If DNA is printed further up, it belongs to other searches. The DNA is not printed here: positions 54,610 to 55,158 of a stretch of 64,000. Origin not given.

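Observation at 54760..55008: An orphan Nif11-type leader peptide with a double-glycine site and a 15 aa Cys/Ser-containing core is a candidate RiPP precursor.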

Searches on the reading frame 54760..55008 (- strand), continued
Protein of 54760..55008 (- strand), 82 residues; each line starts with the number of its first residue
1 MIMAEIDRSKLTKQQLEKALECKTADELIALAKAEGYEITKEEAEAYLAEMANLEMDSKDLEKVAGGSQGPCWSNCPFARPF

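Call 30: search_protein_families(library=ncbifam, proteins=[L048:7802-9949:-, L048:3972-5210:-, L048:5140-7788:-, L035:7406-9010:-, L035:769-1587:+, L036:6118-7131:+, L035:5342-6181:+, L035:9007-10305:-, L031:8473-9993:+, L035:1914-2708:+], max_evalue=0.01)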
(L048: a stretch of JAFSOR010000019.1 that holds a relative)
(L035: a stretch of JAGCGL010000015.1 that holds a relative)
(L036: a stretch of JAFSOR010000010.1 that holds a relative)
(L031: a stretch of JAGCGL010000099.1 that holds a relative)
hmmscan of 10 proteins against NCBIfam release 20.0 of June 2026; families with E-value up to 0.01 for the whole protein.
L048:7802-9949:- (715 aa): 189 families (the best 25 are shown)
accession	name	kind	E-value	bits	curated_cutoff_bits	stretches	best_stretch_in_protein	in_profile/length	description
TIGR03796.1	NHLM_micro_ABC1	equivalog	5.1e-299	993.5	853.3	1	8-713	1-710/710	NHLP family bacteriocin export ABC transporter peptidase/permease/ATPase subunit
TIGR01846.1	type_I_sec_HlyB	subfamily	6.2e-120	401.6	725.55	1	24-712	4-689/694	type I secretion system permease/ATPase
TIGR03797.1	NHLM_micro_ABC2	equivalog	9e-101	338.4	709.4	1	143-713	118-683/686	NHLP bacteriocin export ABC transporter permease/ATPase subunit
TIGR03375.1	type_I_sec_LssB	subfamily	3.6e-100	336.2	693.1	1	23-704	5-691/696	type I secretion system permease/ATPase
TIGR01193.1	bacteriocin_ABC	subfamily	4.7e-100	336.1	523.85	1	14-713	1-707/708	peptide cleavage/export ABC transporter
TIGR00958.1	3a01208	subfamily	3e-93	313.4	874.6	1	162-712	162-711/711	antigen peptide transporter 2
TIGR02203.1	MsbA_lipidA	equivalog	7.8e-90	302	602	1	185-712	38-566/572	lipid A export permease/ATP-binding protein MsbA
TIGR02204.1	MsbA_rel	hypoth_equivalog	4.9e-85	286.3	780.4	1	159-712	21-572/576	ABC transporter, permease/ATP-binding protein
NF008381.0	PRK11176.1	equivalog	6.2e-80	269.2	867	1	190-713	54-577/582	lipid A ABC transporter ATP-binding protein/permease MsbA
NF052233.1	CphA_assoc_ABC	equivalog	5.4e-79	266.4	880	1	179-712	202-740/766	cyanophycin metabolism-associated ABC transporter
NF045513.1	HepA_fam_ABC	equivalog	5.6e-79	266.2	725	1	209-706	103-600/610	heterocyst formation ABC transporter subunit HepA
NF010178.0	PRK13657.1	equivalog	1.2e-77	261.7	733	1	167-714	25-569/588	glucan ABC transporter ATP-binding protein/ permease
NF045998.1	cleave_ABC_plasm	equivalog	1e-70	238.8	500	1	14-671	2-655/673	Mbov_0121 family peptidase domain-containing ABC transporter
TIGR01842.1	type_I_sec_PrtD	subfamily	1.1e-67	228.8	510.15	1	161-703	6-542/544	type I secretion system permease/ATPase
NF008055.0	PRK10789.1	equivalog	1.1e-66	225.6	845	1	160-713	20-569/590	SmdA family multidrug ABC transporter permease/ATP-binding protein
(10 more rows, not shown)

L048:3972-5210:- (412 aa): 3 families
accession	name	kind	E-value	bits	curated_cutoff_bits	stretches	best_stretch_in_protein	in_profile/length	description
NF011933.0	PRK15404.1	subfamily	7.6e-31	107.5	477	1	72-400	26-357/370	high-affinity branched-chain amino acid ABC transporter substrate-binding protein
TIGR03669.1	urea_ABC_arch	equivalog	1.5e-06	27.5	494.8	0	91-119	23-51/375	urea ABC transporter substrate-binding protein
TIGR03407.1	urea_ABC_UrtA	exception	5.1e-06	25.6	492.75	0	88-147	20-79/361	urea ABC transporter substrate-binding protein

L048:5140-7788:- (882 aa): 187 families (the best 25 are shown)
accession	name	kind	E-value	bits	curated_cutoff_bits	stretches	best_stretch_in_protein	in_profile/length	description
TIGR03797.1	NHLM_micro_ABC2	equivalog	1.3e-226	754.4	709.4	1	194-880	3-685/686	NHLP bacteriocin export ABC transporter permease/ATPase subunit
TIGR03796.1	NHLM_micro_ABC1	equivalog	1.9e-100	337.1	853.3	1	324-876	150-708/710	NHLP family bacteriocin export ABC transporter peptidase/permease/ATPase subunit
TIGR01846.1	type_I_sec_HlyB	subfamily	2.5e-92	310.3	725.55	1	280-881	90-693/694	type I secretion system permease/ATPase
TIGR02203.1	MsbA_lipidA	equivalog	2.5e-87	293.7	602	1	334-880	20-569/572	lipid A export permease/ATP-binding protein MsbA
NF045513.1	HepA_fam_ABC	equivalog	5.6e-77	259.6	725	1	359-876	86-605/610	heterocyst formation ABC transporter subunit HepA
TIGR02204.1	MsbA_rel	hypoth_equivalog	1.8e-75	254.8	780.4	1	330-880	20-575/576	ABC transporter, permease/ATP-binding protein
NF010178.0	PRK13657.1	equivalog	9e-74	248.9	733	1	334-880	25-570/588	glucan ABC transporter ATP-binding protein/ permease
TIGR00958.1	3a01208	subfamily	1.1e-72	245.5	874.6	1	323-876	156-710/711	antigen peptide transporter 2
TIGR03375.1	type_I_sec_LssB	subfamily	8.8e-72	242.4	693.1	1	334-868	155-690/696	type I secretion system permease/ATPase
NF052233.1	CphA_assoc_ABC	equivalog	1.3e-66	225.5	880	1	317-881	173-744/766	cyanophycin metabolism-associated ABC transporter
NF008056.1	PRK10790.1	equivalog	4.9e-66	223.5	746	1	327-881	22-576/584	SmdB family multidrug efflux ABC transporter permease/ATP-binding protein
NF008381.0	PRK11176.1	equivalog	6.7e-65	219.6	867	1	338-880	35-579/582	lipid A ABC transporter ATP-binding protein/permease MsbA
TIGR01193.1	bacteriocin_ABC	subfamily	4.8e-63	213.8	523.85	1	291-878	123-707/708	peptide cleavage/export ABC transporter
TIGR01842.1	type_I_sec_PrtD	subfamily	8.9e-58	196.1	510.15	1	335-868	10-542/544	type I secretion system permease/ATPase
TIGR02857.1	CydD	equivalog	1.2e-54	186.2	435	1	624-852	298-529/529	thiol reductant ABC exporter subunit CydD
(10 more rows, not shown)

L035:7406-9010:- (534 aa): 6 families
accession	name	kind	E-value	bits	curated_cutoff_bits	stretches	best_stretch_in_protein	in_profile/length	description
TIGR04085.1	rSAM_more_4Fe4S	domain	8.4e-06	26.1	27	1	464-531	1-76/93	SPASM domain-containing protein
TIGR04250.1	SCM_rSAM_ScmE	equivalog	1.4e-05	24.1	400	1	454-527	243-324/358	SynChlorMet cassette radical SAM/SPASM protein ScmE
TIGR04545.1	rSAM_ahbD_hemeb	equivalog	2.8e-05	23.7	500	1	460-529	245-317/339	heme b synthase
TIGR04163.1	rSAM_cobopep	equivalog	4.7e-05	22.3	375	1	463-530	313-388/428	peptide-modifying radical SAM enzyme CbpB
TIGR04055.1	rSAM_NirJ2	equivalog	0.00013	21.7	500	1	461-529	233-303/326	putative heme d1 biosynthesis radical SAM protein NirJ2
NF047865.1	rSAM_PapB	equivalog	0.0042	16.4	340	1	376-527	157-313/330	PapB family radical SAM/SPASM ranthipeptide maturase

L035:769-1587:+ (272 aa): 0 families

L036:6118-7131:+ (337 aa): 45 families (the best 25 are shown)
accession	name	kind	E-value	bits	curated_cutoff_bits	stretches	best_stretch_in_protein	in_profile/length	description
TIGR02032.1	GG-red-SF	subfamily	1.7e-34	119.9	158.8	1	8-293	4-296/297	geranylgeranyl reductase family protein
TIGR02023.1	BchP-ChlP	subfamily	1.1e-17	64.1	343.3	1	8-329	4-327/388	geranylgeranyl diphosphate reductase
NF008519.0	PRK11445.1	equivalog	4.4e-17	62.4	303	1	8-309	7-313/355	FAD-binding protein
NF041080.1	DGGGPL_reductase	equivalog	2.3e-10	39.9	580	2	6-168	3-168/447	digeranylgeranylglycerophospholipid reductase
NF005761.0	PRK07588.1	equivalog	6.6e-10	38.5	454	1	118-170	122-171/392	FAD-binding domain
TIGR02028.1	ChlP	equivalog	2.1e-09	36.6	505.3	1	257-330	267-338/398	geranylgeranyl reductase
NF045655.1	MkRedMenJ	equivalog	3.9e-09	35.9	700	2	1-164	1-167/406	menaquinone reductase MenJ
NF005313.0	PRK06847.1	subfamily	4.3e-09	35.8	372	1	7-40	7-40/375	hypothetical protein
NF004318.0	PRK05714.1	equivalog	3.8e-08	32.4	653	0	1-35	1-35/407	2-octaprenyl-3-methyl-6-methoxy-1,4-benzoquinol hydroxylase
NF004829.0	PRK06183.1-3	subfamily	1.3e-07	30.8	390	1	115-173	130-191/520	bifunctional 3-(3-hydroxy-phenyl)propionate/3-hydroxycinnamic acid hydroxylase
NF006091.0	PRK08243.1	subfamily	1.5e-07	30.6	351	1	7-40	5-38/393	4-hydroxybenzoate 3-monooxygenase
NF005243.0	PRK06753.1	equivalog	3.4e-07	29.5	365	0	92-164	92-159/374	hypothetical protein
NF005720.0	PRK07538.1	subfamily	3.9e-07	29.3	400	0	264-315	303-354/418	hypothetical protein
NF005566.0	PRK07236.1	subfamily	5.5e-07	28.8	333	0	6-41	8-43/386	hypothetical protein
NF004835.0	PRK06185.1-4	equivalog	2.7e-06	26.4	601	1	3-36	9-42/411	FAD-dependent oxidoreductase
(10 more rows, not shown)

L035:5342-6181:+ (279 aa): 0 families

L035:9007-10305:- (432 aa): 3 families
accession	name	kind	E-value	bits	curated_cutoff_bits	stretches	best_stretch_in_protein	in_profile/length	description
TIGR01844.1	type_I_sec_TolC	subfamily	4.6e-16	58.8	225.15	1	57-428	52-402/414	TolC family outer membrane protein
TIGR01845.1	outer_NodT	subfamily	1.4e-09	37.3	210.05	1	97-406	145-440/460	efflux transporter outer membrane subunit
NF007002.0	PRK09465.1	equivalog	6.8e-06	24.9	495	1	56-203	284-426/460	outer membrane channel protein TolC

L031:8473-9993:+ (506 aa): 71 families (the best 25 are shown)
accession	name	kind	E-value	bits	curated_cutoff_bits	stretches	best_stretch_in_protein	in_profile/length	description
TIGR04463.1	rSAM_vs_C_rich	equivalog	1.9e-43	148.8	525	1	19-422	7-396/438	TIGR04463 family radical SAM/SPASM RiPP maturase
NF038107.1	rSAM_NF038107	equivalog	1.7e-37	129.3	600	1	1-440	1-420/444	Cys-every-fifth radical SAM/SPASM peptide maturase CefB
TIGR04334.1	rSAM_Clo7bot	equivalog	5.1e-36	124.3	600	1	64-424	61-409/440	radical SAM/SPASM domain Clo7bot peptide maturase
NF047865.1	rSAM_PapB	equivalog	3.5e-31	108.6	340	1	102-430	10-326/330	PapB family radical SAM/SPASM ranthipeptide maturase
NF041298.1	rSAM_mat_DynA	equivalog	5.1e-30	104.7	450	1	98-442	4-345/356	dynobactin maturation radical SAM/SPASM protein DynA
TIGR04280.1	geopep_mat_rSAM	hypoth_equivalog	3.5e-29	102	400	1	22-428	17-400/428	geopeptide radical SAM maturase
NF052473.1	rSAM_FlmE_OhkG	exception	5.3e-28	97.9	500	1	21-440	15-444/481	FlmE/OhkG family radical SAM/SPASM peptide maturase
TIGR03942.1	sulfatase_rSAM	equivalog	5.4e-24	84.9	349.45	1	103-424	9-328/363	anaerobic sulfatase maturase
NF041707.1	rSAM_YhhB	equivalog_domain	3.3e-19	69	445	1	105-245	12-155/369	cyclophane-forming radical SAM/SPASM peptide maturase YhhB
TIGR03974.1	rSAM_six_Cys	equivalog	5.8e-19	68.3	425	2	103-267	105-271/451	thioether cross-link-forming SCIFF peptide maturase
NF038283.1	viperin_w_prok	equivalog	1.5e-18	67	180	1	103-272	10-177/281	viperin family antiviral radical SAM protein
TIGR04064.1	rSAM_nif11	equivalog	5.9e-18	64.8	518.7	2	102-243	85-225/459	nif11-like peptide radical SAM maturase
TIGR04115.1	rSAM_Cxxx_rpt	equivalog_domain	1.3e-17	64.3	350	1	102-421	9-326/359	radical SAM peptide maturase, CXXX-repeat target family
TIGR04051.1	rSAM_NirJ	equivalog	1.3e-17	63.8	515.45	1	104-275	11-168/354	heme d1 biosynthesis radical SAM protein NirJ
TIGR03906.1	quino_hemo_SAM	equivalog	1.6e-16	60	453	1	102-432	101-426/467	quinohemoprotein amine dehydrogenase maturation protein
TIGR04085.1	rSAM_more_4Fe4S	domain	2.2e-14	53.6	27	1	348-432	1-86/93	SPASM domain-containing protein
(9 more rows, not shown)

L035:1914-2708:+ (264 aa): 2 families
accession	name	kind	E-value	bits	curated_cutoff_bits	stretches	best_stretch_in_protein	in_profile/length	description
TIGR03798.1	leader_Nif11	subfamily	2.8e-11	43.5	32.3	2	19-69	21-68/68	Nif11-like leader peptide family RiPP precursor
NF038136.1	rSAM_Rv_intein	exception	3.1e-05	23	700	1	62-148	47-138/574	intein-containing Rv2578c family radical SAM protein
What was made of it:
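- On Ranthipeptide / sactipeptide (rSAM-SPASM thioether RiPPs): 108.6 bits against a cut-off of 340; 68.3 bits against 425 (call 30).
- Closest known: Triceptide / dynobactin-type cyclophane RiPPs. Same: DynA is among the rSAM's better NCBIfam matches at 105 bits (call 30).
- The 80%-identical syntenic block in L048 ends in a C39-ABC scoring 993.5 bits on TIGR03796 (cut-off 853.3) and an ABC2 scoring 754 bits on TIGR03797 (cut-off 709) (call 30). SPASM TIGR04085 53.6 bits against a cut-off of 27 (call 30).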

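Call 34: find_homologous_proteins(query=L031:8473-9993:+, max_evalue=1e-20)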
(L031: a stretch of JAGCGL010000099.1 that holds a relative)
Query L031:8473-9993:+ (506 aa): 353 proteins with E <= 1e-20 among 7521 candidates; the best 120 are listed.
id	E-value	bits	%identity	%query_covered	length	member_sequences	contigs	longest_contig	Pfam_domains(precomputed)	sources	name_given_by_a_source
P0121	0.0e+0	1153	97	100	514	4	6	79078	PF04055.28,PF13353.12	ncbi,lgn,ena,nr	ncbi:MAG: radical SAM protein [Spirochaetia bacterium]|nr:radical SAM protein [Spirochaetia bacteriu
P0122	8.1e-281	950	78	100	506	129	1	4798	PF13186.12,PF04055.28,PF13353.12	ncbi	-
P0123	1.3e-267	907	75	100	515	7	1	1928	PF04055.28,PF13353.12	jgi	jgi:uncharacterized protein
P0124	2.6e-266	903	75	100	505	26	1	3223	PF04055.28,PF13353.12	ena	-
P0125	4.0e-264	895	73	100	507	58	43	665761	PF04055.28,PF13353.12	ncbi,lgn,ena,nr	ncbi:MAG: radical SAM protein [Spirochaetia bacterium]|nr:radical SAM protein [Spirochaetia bacteriu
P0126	6.5e-262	888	73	100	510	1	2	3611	PF13186.12,PF04055.28,PF13353.12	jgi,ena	-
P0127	3.3e-261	886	73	100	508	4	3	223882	PF04055.28,PF13353.12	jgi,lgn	jgi:uncharacterized protein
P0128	1.1e-260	884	73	99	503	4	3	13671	PF04055.28,PF13353.12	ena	-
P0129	1.8e-259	880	73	100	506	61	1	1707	PF13186.12,PF04055.28,PF13353.12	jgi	-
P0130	5.4e-256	869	72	100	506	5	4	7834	PF13186.12,PF04055.28,PF13353.12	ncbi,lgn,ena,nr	ncbi:MAG: radical SAM protein [Spirochaetia bacterium]|nr:radical SAM protein [Spirochaetia bacteriu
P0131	2.8e-255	866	70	100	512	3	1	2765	PF13186.12,PF04055.28,PF13353.12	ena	-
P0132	8.2e-248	842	69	99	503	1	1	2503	PF04055.28,PF13353.12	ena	-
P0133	8.9e-246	835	69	99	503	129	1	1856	PF04055.28,PF13353.12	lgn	-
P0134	1.1e-244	831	66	100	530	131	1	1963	PF04055.28,PF13353.12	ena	-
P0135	1.4e-242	824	69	99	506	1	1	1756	PF13186.12,PF04055.28,PF13353.12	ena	-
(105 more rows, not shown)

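Call 36: find_encoding_contigs(protein=P0121, flank=10000, max_places=6)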
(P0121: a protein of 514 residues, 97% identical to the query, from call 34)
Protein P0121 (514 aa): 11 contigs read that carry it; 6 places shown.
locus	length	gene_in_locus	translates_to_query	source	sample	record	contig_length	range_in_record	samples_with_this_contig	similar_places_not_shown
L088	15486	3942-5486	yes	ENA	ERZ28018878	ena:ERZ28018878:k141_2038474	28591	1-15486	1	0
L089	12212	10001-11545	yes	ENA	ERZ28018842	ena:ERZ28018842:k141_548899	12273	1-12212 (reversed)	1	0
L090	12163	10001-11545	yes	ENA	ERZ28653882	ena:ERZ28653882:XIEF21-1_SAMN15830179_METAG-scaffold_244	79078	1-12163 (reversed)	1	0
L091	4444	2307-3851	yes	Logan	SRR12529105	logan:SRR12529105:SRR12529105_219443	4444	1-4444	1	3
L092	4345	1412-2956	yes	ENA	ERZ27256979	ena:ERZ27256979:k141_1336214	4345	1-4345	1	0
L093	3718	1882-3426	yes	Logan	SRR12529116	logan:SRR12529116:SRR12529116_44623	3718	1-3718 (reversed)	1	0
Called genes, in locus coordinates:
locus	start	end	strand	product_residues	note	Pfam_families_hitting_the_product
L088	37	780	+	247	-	PF01925:TauE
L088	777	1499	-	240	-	-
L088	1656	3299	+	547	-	PF00375:SDF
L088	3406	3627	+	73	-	-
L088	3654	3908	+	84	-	-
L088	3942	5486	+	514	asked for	PF13353:Fer4_12, PF04055:Radical_SAM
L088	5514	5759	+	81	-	PF07862:Nif11 (weak)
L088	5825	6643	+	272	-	PF22541:DUF7005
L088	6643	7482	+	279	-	-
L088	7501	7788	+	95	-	-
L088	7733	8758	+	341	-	PF04055:Radical_SAM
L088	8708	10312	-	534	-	-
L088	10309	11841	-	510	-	PF02321:OEP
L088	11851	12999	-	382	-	PF13433:Peripla_BP_5 (faint), PF13458:Peripla_BP_6, PF01094:ANF_receptor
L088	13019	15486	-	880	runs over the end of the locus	PF00664:ABC_membrane, PF00005:ABC_tran, PF02463:SMC_N (faint)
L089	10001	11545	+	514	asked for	PF13353:Fer4_12, PF04055:Radical_SAM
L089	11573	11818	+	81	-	PF07862:Nif11 (weak)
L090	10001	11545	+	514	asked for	PF13353:Fer4_12, PF04055:Radical_SAM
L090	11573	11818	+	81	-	PF07862:Nif11 (weak)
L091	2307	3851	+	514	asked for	PF13353:Fer4_12, PF04055:Radical_SAM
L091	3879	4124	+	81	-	PF07862:Nif11 (weak)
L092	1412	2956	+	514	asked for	PF13353:Fer4_12, PF04055:Radical_SAM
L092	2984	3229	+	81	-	PF07862:Nif11 (weak)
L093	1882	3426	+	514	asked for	PF13353:Fer4_12, PF04055:Radical_SAM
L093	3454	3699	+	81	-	PF07862:Nif11 (weak)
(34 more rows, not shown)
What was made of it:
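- rSAM P0121 lies at positions 619-2163 of the same scaffold (call 36).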

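Call 37: find_encoding_contigs(protein=P0001, flank=10000, max_places=6)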
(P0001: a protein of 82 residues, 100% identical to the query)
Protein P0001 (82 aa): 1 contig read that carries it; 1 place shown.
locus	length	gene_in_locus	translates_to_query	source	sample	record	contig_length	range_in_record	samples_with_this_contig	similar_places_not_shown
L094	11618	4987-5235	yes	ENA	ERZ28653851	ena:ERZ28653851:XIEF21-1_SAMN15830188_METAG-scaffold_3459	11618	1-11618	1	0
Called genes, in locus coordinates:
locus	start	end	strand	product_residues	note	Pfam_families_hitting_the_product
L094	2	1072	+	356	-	?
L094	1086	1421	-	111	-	PF12675:DUF3795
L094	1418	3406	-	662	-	PF06808:DctM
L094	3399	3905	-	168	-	PF08905:DUF1850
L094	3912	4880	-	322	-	PF16868:NMT1_3, PF09084:NMT1 (weak)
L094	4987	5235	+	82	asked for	PF07862:Nif11 (weak)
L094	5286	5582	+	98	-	PF03992:ABM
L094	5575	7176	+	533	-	PF01368:DHH, PF02833:DHHA2, PF05014:Nuc_deoxyrib_tr, PF15891:Nuc_deoxyri_tr2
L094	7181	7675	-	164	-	-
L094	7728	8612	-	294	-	PF01545:Cation_efflux, PF16916:ZT_dimer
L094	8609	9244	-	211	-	PF01427:Peptidase_M15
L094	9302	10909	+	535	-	PF00375:SDF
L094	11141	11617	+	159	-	?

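Call 48: search_protein_families(library=ncbifam, proteins=[L088:7733-8758:+, L088:777-1499:-, L088:6643-7482:+, L088:5825-6643:+, L088:8708-10312:-, L088:11851-12999:-], max_evalue=0.01)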
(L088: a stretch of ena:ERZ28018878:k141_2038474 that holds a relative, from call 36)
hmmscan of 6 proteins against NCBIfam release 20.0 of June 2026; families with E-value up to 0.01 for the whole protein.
L088:7733-8758:+ (341 aa): 15 families
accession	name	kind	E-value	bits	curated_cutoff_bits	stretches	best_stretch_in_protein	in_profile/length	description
TIGR00048.1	rRNA_mod_RlmN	equivalog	1.8e-97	326.4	290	1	30-329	69-345/355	dual-specificity RNA methyltransferase RlmN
NF011031.0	PRK14461.1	equivalog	3.3e-87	292.9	601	2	72-329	90-364/372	ribosomal RNA large subunit methyltransferase N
NF000424.4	CfrAB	exception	4.4e-67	226.8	530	1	73-327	80-337/338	Cfr family 23S rRNA (adenine(2503)-C(8))-methyltransferase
NF008396.0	PRK11194.1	equivalog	9.5e-67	225.4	633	1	70-330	92-357/379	dual-specificity RNA methyltransferase RlmN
NF011024.0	PRK14453.1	equivalog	8.8e-66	222.5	468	1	73-329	84-343/348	23S rRNA (adenine(2503)-C(8))-methyltransferase Cfr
TIGR04432.1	rSAM_Cfr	equivalog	9.9e-66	222.3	550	1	73-327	82-339/341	Cfr family 23S rRNA (adenine(2503)-C(8))-methyltransferase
NF011040.0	PRK14470.1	equivalog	4.5e-60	203.9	441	1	79-329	87-334/338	ribosomal RNA large subunit methyltransferase N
NF011034.0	PRK14464.1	equivalog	4.6e-55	186.8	422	1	68-329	78-329/348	RNA methyltransferase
TIGR04100.1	rSAM_pair_X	hypoth_equivalog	0.00059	19.5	262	1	96-217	15-138/197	TIGR04100 family radical SAM protein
TIGR03974.1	rSAM_six_Cys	equivalog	0.00095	18.1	425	1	71-203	75-211/451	thioether cross-link-forming SCIFF peptide maturase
TIGR03963.1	rSAM_QueE_Clost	equivalog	0.0011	18.7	260.1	1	97-223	27-140/219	putative 7-carboxy-7-deazaguanine synthase QueE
TIGR00089.1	TIGR00089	subfamily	0.0044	15.9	251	1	51-126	99-177/429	MiaB/RimO family radical SAM methylthiotransferase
TIGR04072.2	rSAM_ladder_B12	equivalog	0.0049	15.5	360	1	39-125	129-217/443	lipid biosynthesis B12-binding/radical SAM protein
TIGR02495.1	NrdG2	equivalog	0.005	16.2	131.15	1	97-188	24-103/193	anaerobic ribonucleoside-triphosphate reductase activating protein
TIGR03977.1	rSAM_pair_HxsC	equivalog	0.0099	14.8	267.9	0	75-220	13-149/292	His-Xaa-Ser system radical SAM maturase HxsC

L088:777-1499:- (240 aa): 0 families

L088:6643-7482:+ (279 aa): 0 families

L088:5825-6643:+ (272 aa): 0 families

L088:8708-10312:- (534 aa): 6 families
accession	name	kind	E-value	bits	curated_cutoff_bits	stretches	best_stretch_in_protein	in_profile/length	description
TIGR04085.1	rSAM_more_4Fe4S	domain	8.3e-06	26.2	27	1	464-531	1-76/93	SPASM domain-containing protein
TIGR04250.1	SCM_rSAM_ScmE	equivalog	1.5e-05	24.1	400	1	454-527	243-324/358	SynChlorMet cassette radical SAM/SPASM protein ScmE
TIGR04545.1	rSAM_ahbD_hemeb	equivalog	2.8e-05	23.7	500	1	460-529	245-317/339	heme b synthase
TIGR04163.1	rSAM_cobopep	equivalog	4.6e-05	22.3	375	1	463-530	313-388/428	peptide-modifying radical SAM enzyme CbpB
TIGR04055.1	rSAM_NirJ2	equivalog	0.00012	21.7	500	1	461-529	233-303/326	putative heme d1 biosynthesis radical SAM protein NirJ2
NF047865.1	rSAM_PapB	equivalog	0.0039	16.5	340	1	376-527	157-313/330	PapB family radical SAM/SPASM ranthipeptide maturase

L088:11851-12999:- (382 aa): 3 families
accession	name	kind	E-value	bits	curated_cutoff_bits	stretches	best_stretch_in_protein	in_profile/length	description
NF011933.0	PRK15404.1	subfamily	7.3e-33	114.1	477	1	42-371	26-358/370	high-affinity branched-chain amino acid ABC transporter substrate-binding protein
TIGR03407.1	urea_ABC_UrtA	exception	2.3e-07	30.1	492.75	1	58-117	20-79/361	urea ABC transporter substrate-binding protein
TIGR03669.1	urea_ABC_arch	equivalog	6.4e-07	28.7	494.8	1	59-87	21-49/375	urea ABC transporter substrate-binding protein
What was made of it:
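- Tried and rejected: It is RlmN (326 bits against a cut-off of 290), not a peptide maturase (call 48).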
